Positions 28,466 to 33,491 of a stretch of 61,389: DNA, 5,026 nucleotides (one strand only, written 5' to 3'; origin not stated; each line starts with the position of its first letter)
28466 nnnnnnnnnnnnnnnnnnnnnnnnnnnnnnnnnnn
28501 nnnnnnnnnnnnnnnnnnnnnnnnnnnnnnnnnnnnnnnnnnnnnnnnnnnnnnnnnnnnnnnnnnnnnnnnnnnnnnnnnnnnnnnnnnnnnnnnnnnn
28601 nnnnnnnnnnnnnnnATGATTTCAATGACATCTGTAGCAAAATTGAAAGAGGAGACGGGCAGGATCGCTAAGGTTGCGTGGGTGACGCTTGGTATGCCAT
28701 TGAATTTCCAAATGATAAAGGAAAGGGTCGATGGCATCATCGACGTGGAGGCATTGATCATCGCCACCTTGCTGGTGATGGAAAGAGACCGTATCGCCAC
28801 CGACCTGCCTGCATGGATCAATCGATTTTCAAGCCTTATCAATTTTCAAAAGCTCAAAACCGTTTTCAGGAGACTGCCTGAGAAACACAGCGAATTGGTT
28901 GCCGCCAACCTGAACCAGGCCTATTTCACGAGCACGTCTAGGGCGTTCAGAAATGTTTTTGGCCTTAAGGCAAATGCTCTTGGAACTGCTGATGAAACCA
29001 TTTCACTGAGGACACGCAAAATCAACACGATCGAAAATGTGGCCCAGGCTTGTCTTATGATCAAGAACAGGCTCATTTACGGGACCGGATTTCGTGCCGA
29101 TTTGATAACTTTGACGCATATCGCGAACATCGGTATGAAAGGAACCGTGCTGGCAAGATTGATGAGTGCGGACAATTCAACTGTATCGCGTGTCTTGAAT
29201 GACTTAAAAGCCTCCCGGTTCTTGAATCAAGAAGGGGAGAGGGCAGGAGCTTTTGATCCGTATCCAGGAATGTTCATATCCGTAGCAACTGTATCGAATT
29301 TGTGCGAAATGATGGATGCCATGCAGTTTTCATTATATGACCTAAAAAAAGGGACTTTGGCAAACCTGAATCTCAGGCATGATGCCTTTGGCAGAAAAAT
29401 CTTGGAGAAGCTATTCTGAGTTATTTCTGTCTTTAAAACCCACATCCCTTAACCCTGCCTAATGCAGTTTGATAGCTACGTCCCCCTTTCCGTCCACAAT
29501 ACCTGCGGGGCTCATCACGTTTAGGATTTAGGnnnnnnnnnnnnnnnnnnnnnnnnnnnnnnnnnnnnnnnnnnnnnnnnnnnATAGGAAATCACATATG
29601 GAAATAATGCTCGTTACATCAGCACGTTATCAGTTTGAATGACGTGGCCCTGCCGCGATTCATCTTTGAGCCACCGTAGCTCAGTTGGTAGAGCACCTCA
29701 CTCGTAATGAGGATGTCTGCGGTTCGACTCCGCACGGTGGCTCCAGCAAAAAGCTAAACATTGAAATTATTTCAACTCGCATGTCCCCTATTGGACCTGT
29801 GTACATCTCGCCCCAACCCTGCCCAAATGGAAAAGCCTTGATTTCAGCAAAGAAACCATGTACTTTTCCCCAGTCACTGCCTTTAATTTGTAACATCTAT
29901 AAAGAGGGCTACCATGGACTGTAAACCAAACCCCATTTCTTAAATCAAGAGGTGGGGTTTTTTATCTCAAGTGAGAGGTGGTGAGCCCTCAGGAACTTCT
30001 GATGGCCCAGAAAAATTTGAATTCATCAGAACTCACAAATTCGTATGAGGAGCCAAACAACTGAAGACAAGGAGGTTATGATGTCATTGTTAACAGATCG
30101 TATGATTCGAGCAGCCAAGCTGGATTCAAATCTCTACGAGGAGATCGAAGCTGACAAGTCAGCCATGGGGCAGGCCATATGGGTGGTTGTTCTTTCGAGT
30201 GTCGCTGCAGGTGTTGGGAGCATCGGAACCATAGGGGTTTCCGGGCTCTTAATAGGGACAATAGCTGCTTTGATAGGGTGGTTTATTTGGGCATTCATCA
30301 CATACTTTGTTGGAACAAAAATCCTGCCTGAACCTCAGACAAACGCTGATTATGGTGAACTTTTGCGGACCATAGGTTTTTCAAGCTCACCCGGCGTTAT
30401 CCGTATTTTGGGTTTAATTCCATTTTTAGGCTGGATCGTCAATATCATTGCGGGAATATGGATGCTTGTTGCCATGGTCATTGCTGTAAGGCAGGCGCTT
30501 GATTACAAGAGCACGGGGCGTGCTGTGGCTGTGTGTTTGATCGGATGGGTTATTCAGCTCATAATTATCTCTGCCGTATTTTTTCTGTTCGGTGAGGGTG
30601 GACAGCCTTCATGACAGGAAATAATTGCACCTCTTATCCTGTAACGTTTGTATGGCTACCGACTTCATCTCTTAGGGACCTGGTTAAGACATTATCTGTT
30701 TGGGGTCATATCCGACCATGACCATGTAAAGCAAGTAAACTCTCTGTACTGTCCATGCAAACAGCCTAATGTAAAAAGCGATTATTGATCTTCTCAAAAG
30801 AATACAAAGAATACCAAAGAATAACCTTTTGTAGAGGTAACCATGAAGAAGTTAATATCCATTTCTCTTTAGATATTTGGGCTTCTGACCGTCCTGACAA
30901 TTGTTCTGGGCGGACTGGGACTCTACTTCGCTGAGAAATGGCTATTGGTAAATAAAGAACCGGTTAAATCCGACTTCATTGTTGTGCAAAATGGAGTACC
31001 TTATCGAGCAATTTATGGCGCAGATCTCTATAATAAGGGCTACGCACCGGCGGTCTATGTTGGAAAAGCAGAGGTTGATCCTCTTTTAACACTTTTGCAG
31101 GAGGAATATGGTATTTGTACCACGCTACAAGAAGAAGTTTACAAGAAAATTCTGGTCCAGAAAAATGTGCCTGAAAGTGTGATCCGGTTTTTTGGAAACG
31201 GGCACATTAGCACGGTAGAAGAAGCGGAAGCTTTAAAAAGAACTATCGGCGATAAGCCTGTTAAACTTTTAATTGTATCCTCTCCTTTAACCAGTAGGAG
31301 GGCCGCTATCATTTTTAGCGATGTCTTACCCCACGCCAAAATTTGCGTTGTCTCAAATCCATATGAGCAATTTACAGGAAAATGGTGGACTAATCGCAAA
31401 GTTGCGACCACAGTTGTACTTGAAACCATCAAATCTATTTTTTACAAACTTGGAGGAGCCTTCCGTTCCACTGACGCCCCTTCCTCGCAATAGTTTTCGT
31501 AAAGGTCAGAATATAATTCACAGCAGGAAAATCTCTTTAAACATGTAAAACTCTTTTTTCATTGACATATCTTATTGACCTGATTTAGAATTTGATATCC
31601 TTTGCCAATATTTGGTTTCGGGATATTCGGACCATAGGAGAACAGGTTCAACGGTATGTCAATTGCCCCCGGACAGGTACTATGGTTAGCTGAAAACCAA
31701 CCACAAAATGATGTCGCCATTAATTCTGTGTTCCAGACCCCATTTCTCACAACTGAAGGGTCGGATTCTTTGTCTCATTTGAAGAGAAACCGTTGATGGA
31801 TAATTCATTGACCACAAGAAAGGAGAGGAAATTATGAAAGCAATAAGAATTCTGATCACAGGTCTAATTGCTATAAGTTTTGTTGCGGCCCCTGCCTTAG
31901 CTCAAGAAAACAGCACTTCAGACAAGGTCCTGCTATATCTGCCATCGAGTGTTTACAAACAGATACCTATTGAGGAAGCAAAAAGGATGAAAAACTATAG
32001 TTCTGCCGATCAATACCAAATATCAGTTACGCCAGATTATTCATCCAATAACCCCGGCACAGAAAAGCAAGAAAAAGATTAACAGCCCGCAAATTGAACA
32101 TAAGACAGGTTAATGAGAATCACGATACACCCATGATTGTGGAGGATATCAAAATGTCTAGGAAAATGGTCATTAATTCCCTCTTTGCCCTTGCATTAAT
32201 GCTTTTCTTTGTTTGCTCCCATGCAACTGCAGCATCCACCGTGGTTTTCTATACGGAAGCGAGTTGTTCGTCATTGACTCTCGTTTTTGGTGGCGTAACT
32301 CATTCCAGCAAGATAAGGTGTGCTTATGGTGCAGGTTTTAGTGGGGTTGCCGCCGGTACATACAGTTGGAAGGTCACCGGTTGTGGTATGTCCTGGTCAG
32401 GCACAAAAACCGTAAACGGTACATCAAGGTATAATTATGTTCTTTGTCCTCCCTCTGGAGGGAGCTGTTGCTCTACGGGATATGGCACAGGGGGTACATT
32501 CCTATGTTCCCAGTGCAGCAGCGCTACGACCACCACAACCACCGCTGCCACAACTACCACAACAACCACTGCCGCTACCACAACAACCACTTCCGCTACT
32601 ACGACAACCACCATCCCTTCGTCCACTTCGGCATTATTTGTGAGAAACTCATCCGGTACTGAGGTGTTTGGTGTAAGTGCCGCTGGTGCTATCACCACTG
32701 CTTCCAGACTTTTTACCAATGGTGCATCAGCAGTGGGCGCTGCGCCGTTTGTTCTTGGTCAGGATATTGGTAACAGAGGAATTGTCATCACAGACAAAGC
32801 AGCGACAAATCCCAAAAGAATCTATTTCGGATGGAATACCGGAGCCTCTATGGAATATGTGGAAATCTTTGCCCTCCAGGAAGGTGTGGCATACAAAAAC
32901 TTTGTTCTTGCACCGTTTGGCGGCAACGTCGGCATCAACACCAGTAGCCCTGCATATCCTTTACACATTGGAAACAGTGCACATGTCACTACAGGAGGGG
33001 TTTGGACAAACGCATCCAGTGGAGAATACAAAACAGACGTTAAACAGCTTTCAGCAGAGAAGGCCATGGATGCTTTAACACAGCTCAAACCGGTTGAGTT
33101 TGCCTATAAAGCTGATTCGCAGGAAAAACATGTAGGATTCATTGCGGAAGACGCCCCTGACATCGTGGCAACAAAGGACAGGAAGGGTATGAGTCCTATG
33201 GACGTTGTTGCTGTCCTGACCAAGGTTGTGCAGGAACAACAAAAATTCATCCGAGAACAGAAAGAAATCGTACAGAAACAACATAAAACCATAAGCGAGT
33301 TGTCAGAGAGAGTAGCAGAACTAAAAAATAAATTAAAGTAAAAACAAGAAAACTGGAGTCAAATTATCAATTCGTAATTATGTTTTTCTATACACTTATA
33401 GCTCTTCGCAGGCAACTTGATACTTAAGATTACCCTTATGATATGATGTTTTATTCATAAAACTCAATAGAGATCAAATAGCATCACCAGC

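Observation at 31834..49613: Island cargo: two Thr-tract, S74-chaperone fibre-like secreted proteins bracket a 14-kb glycosylation block with a GtrB-like plus TMTC-like (GT-C/TPR) pair; candidate protein O-glycosylation / surface-fibre system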

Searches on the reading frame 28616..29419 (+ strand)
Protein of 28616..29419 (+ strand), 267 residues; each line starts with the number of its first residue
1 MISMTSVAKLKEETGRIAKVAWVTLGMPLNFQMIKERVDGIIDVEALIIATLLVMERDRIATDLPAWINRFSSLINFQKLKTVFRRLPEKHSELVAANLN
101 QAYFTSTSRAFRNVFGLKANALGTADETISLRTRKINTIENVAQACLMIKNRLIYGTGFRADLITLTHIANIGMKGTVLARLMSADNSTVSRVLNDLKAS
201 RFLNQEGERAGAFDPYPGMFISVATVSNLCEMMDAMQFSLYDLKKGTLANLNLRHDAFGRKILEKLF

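Call 5: search_protein_families(library=pfam, proteins=[window:28616-29419:+], max_evalue=0.01)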
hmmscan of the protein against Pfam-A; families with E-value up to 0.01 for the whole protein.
window:28616-29419:+ (267 aa): 1 family
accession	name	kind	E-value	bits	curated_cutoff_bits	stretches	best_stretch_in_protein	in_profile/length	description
PF13545.12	HTH_Crp_2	-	0.0069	16.8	27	0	172-204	21-53/70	Crp-like helix-turn-helix domain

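Call 70: search_protein_families(library=phrogs, proteins=[window:28616-29419:+], max_evalue=0.001)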
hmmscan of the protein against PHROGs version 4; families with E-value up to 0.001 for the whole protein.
window:28616-29419:+ (267 aa): 0 families

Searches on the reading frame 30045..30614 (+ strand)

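Call 5: search_protein_families(library=pfam, proteins=[window:30045-30614:+], max_evalue=0.01)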
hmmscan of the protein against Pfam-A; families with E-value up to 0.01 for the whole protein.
window:30045-30614:+ (189 aa): 1 family
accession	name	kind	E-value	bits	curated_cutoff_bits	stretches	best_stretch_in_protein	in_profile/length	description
PF04893.22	Yip1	-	3.7e-12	46.9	28.6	1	31-177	11-172/173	Yip1 domain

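Call 70: search_protein_families(library=phrogs, proteins=[window:30045-30614:+], max_evalue=0.001)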
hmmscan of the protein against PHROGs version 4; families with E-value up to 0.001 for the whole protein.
window:30045-30614:+ (189 aa): 0 families

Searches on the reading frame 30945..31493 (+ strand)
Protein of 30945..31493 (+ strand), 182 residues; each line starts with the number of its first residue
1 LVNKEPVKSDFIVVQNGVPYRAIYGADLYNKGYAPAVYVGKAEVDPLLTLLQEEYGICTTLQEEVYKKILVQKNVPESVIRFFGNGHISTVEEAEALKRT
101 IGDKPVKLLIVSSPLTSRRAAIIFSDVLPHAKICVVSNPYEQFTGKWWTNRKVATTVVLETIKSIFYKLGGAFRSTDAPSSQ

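Call 5: search_protein_families(library=pfam, proteins=[window:30945-31493:+], max_evalue=0.01)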
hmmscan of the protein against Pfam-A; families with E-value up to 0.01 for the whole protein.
window:30945-31493:+ (182 aa): 1 family
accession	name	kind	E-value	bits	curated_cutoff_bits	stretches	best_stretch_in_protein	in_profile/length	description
PF02698.23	DUF218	-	4.5e-09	36.8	27.6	1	11-135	2-105/133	DUF218 domain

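Call 70: search_protein_families(library=phrogs, proteins=[window:30945-31493:+], max_evalue=0.001)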
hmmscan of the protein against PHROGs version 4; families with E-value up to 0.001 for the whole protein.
window:30945-31493:+ (182 aa): 0 families

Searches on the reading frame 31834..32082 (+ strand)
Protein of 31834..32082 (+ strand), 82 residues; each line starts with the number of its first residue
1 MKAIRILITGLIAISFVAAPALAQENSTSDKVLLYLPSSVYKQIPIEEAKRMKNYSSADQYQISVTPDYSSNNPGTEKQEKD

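Call 5: search_protein_families(library=pfam, proteins=[window:31834-32082:+], max_evalue=0.01)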
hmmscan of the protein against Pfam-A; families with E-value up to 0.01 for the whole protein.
window:31834-32082:+ (82 aa): 0 families

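Call 19: search_protein_families(library=ncbifam, proteins=[window:31834-32082:+], max_evalue=0.01)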
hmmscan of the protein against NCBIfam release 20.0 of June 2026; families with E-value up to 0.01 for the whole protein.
window:31834-32082:+ (82 aa): 1 family
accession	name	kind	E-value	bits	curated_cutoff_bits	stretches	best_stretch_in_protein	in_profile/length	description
NF047414.1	BRANT_His_rich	hypoth_equivalog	0.0019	19.2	44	1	8-31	6-29/62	His-rich protein BRANT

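Call 70: search_protein_families(library=phrogs, proteins=[window:31834-32082:+], max_evalue=0.001)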
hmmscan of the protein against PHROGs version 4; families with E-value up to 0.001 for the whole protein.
window:31834-32082:+ (82 aa): 0 families

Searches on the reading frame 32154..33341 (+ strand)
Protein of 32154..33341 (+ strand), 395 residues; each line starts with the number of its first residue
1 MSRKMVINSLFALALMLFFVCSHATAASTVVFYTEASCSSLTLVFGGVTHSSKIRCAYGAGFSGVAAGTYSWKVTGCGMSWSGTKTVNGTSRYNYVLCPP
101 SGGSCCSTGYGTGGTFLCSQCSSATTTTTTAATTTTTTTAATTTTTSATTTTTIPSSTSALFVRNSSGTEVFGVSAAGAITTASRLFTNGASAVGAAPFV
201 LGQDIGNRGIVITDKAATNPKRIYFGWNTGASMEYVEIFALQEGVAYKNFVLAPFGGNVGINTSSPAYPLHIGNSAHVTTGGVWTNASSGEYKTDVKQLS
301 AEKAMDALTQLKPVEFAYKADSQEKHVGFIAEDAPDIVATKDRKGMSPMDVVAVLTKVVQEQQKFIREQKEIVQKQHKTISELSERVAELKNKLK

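Call 4: search_protein_families(library=pfam, proteins=[window:32154-33341:+], max_evalue=0.01)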
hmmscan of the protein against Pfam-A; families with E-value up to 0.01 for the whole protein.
window:32154-33341:+ (395 aa): 1 family
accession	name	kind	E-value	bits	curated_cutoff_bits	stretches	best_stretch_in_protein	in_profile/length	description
PF13884.11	Peptidase_S74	-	4e-10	40.3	22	1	288-338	1-53/58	Chaperone of endosialidase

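Call 19: search_protein_families(library=ncbifam, proteins=[window:32154-33341:+], max_evalue=0.01)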
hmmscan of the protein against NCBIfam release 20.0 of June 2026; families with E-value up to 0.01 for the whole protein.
window:32154-33341:+ (395 aa): 0 families

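Call 70: search_protein_families(library=phrogs, proteins=[window:32154-33341:+], max_evalue=0.001)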
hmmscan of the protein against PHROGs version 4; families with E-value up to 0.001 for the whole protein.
window:32154-33341:+ (395 aa): 6 families
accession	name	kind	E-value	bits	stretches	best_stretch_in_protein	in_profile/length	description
phrog_6921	-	tail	5.4e-13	49.6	1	122-393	472-737/738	tail fiber protein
phrog_1980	-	tail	2e-12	48.2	1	124-389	197-446/449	tail fiber protein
phrog_372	-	tail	2.2e-08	34.3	1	247-370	628-739/743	tail protein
phrog_5555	-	tail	1.9e-07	30.8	1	285-378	667-779/788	tail protein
phrog_8003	-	head and packaging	3e-05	24.4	1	282-379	283-378/389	virion structural protein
phrog_17524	-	tail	4.9e-05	24.3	1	284-378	121-223/246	tail protein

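Call 81: predict_structure(alignment_id=A3)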
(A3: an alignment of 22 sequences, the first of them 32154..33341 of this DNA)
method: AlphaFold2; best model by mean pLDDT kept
length: 395 residues; sequences in the alignment: 22
mean_pLDDT: 50.2   pTM: 0.30
mean pLDDT of the five models: 50.2, 47.2, 46.7, 46.0, 44.6
residues with pLDDT >= 90: 47; 70-90: 71; 50-70: 34; < 50: 243
segments of 3 or more residues with pLDDT < 50: 22-24, 124-168, 170-363
pLDDT, mean of each block of 10 residues (from residue 1): 70 69 66 90 94 90 91 91 90 89 79 80 42 30 29 32 44 39 34 30 31 30 29 30 29 27 23 23 25 32 36 27 31 29 33 39 58 73 72 57
secondary structure, 60 per line:
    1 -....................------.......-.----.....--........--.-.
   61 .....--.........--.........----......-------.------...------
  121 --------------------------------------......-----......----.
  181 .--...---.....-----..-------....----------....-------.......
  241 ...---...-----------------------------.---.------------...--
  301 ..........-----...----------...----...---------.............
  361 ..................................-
elements in order: H2-21 E28-34 E41-45 E48-55 E60-65 E68-76 E79-87 E92-97 E159-164 E170-175 H190-194 E209-212 E223-226 H234-243 H301-310 E316-318 E329-331 H348-394

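Call 86: fold_search(model_id=the predicted structure, library=pdb)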
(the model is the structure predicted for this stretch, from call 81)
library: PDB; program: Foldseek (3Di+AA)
matches with E <= 10: 1243; with E <= 0.001: 1
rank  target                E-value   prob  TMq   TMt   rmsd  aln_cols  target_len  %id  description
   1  4v4c_B                3.3e-05  1.00  0.16  0.22   3.7        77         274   18  Crystal Structure of Pyrogallol-Phloroglucinol Transhydroxylase from Pelobacter acidigallici (released 2014-07-09)
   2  9k1u_B                1.2e-03  1.00  0.15  0.65   3.4        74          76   12  crystal structure of Rtks and Ppka complex (released 2025-10-22)
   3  9k1u_D                3.5e-03  1.00  0.15  0.68   2.9        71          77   10  crystal structure of Rtks and Ppka complex (released 2025-10-22)
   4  7spb_C1               6.0e-03  0.99  0.15  0.25   4.2        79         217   25  Models for C13 reconstruction of Outer Membrane Core Complex (OMCC) of Type IV Secretion System (T4SS) encoded by F-p (released 2022-02-02)
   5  3e8v                  1.1e-02  0.99  0.14  0.49   4.6        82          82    8  Crystal structure of a possible transglutaminase-family protein proteolytic fragment from Bacteroides fragilis (released 2008-09-02)
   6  7s8u                  1.3e-02  1.00  0.17  0.10   3.2        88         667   12  Cryo-EM structure of a mammalian peptide transporter (PepT1/slc15a1) in nanodisc (released 2022-07-20)
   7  4gqz_A                1.5e-02  1.00  0.16  0.36   2.9        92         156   11  Crystal Structure of S.CueP (released 2013-08-14)
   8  3mn8_B                2.2e-02  0.97  0.14  0.14   4.2        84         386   13  Structure of Drosophila melanogaster carboxypeptidase D isoform 1B short (released 2010-07-28)
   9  3mn8_D                2.4e-02  0.95  0.13  0.14   4.7        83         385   14  Structure of Drosophila melanogaster carboxypeptidase D isoform 1B short (released 2010-07-28)
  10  9hfj                  3.6e-02  0.98  0.15  0.54   3.4        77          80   17  Crystal structure of the NTE domain of SusCdex (BT3090) dextran transporter (released 2025-11-26)
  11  8vkj_B                3.9e-02  1.00  0.16  0.12   5.2        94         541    6  Cryo-EM structure of human HGSNAT bound with Acetyl-CoA (released 2024-06-26)
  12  4gqz_B                4.4e-02  1.00  0.16  0.35   3.5        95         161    9  Crystal Structure of S.CueP (released 2013-08-14)
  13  3is0                  4.4e-02  0.96  0.14  0.14   4.7        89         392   10  Crystal structure of functional region of UafA from Staphylococcus saprophyticus in the presence of cholesterol (released 2010-09-08)
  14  5a9d_A                4.9e-02  1.00  0.17  0.33   3.4        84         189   14  Crystal structure of the extracellular domain of PepT1 (released 2015-09-09)
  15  10ps                  5.9e-02  0.97  0.14  0.10   6.1       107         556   10  Crystal structure of SdrD A2-A3-B1-B2 domains from Staphylococcus aureus JH1 (released 2026-02-11)
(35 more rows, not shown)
